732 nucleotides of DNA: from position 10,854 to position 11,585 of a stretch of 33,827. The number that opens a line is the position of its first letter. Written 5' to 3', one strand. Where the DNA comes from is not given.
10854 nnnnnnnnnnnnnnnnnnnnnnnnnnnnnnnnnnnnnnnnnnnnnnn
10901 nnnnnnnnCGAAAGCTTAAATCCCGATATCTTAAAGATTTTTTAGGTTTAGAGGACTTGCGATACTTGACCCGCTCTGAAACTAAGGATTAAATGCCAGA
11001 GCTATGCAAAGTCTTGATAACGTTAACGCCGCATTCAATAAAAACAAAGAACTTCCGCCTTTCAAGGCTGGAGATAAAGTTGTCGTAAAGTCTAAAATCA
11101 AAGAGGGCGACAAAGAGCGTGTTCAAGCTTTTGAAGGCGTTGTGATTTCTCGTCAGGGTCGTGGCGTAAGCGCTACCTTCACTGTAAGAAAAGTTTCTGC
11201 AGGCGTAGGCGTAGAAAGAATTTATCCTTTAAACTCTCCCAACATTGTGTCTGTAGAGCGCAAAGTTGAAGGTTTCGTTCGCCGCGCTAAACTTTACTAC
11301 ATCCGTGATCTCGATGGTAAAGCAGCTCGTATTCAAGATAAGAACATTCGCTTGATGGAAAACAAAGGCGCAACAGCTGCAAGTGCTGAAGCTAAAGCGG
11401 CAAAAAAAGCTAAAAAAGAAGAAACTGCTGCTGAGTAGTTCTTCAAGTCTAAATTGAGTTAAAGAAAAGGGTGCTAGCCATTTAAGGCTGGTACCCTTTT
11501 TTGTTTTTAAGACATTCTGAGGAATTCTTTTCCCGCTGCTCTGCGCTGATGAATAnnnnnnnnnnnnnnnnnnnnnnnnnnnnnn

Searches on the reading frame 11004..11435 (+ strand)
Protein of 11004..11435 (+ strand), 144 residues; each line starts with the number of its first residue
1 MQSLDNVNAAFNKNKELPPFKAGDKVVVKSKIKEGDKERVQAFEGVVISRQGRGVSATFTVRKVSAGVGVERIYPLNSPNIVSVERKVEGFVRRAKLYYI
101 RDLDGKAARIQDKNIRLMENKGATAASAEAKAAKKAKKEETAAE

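Call 26: list_cluster_members(proteins=[P0001, window:11004-11435:+, window:28396-29625:+, P0005, P0004])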
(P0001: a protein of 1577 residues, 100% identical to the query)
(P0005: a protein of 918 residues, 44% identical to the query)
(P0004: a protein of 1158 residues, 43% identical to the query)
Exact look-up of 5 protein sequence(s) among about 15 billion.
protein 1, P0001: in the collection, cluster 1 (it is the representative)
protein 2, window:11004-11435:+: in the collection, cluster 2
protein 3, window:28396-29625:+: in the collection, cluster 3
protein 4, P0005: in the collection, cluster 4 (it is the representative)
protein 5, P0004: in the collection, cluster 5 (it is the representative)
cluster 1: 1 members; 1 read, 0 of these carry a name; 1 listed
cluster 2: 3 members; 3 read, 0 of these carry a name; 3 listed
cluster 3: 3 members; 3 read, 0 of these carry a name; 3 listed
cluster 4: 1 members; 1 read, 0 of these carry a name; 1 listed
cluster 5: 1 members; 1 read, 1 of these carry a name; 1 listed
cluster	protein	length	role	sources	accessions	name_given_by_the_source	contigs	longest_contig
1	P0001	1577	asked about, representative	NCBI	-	-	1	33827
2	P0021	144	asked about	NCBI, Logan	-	-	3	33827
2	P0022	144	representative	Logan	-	-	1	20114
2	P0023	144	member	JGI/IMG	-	-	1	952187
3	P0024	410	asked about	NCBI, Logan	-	-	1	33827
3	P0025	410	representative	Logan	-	-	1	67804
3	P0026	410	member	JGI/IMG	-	-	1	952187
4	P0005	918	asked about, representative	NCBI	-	-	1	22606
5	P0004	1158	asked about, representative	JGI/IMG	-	hypothetical protein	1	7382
